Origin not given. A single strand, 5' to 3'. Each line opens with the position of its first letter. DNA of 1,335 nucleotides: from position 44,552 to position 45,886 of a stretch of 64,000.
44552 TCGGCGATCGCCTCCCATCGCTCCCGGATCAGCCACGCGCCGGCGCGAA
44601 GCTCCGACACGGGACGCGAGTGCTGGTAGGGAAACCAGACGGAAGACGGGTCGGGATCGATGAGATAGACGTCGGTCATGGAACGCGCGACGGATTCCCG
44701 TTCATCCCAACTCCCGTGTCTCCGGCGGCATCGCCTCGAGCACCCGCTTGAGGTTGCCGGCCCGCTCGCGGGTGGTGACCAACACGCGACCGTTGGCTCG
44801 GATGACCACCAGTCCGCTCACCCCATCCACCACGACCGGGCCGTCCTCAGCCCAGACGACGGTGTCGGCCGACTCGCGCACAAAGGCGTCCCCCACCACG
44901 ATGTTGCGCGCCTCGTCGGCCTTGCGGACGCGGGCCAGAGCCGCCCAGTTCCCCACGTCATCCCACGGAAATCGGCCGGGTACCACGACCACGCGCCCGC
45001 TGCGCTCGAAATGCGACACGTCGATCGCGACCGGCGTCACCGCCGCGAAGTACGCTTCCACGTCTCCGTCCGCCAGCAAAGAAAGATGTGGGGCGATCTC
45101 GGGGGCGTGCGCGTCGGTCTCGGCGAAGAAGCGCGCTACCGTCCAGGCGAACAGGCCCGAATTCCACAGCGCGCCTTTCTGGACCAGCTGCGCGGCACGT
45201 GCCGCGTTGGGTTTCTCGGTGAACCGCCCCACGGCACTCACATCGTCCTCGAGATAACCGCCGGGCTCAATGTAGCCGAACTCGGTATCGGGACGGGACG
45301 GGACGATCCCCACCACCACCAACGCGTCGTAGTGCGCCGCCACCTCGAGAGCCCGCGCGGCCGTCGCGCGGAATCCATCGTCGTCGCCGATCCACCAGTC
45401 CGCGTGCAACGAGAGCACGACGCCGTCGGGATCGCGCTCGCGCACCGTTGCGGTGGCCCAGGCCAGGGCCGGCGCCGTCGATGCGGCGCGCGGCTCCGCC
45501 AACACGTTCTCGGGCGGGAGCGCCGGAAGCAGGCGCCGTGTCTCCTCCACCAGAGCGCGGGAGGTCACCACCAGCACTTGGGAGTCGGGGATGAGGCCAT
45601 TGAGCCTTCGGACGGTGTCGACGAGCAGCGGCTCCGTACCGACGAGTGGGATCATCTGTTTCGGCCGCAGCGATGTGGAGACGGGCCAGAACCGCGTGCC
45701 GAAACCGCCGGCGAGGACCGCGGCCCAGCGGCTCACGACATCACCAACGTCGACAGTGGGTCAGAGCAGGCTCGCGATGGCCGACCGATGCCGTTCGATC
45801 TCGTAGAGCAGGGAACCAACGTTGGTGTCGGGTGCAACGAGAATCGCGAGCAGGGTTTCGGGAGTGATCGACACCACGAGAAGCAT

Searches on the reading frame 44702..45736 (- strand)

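Call 24: search_protein_families(library=pfam, proteins=[window:44702-45736:-], max_evalue=0.0001)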
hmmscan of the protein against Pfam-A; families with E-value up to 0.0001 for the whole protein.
window:44702-45736:- (344 aa): 3 families
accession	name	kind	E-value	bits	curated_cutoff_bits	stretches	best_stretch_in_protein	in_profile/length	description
PF00483.29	NTP_transferase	-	1.6e-31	110.2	21.2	1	6-275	3-243/245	Nucleotidyl transferase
PF22640.1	ManC_GMP_beta-helix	-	4.8e-07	30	27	1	288-334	7-53/55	MannoseP isomerase/GMP-like beta-helix domain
PF12804.13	NTP_transf_3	-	1.8e-06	28.7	27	1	5-110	1-92/160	MobA-like NTP transferase domain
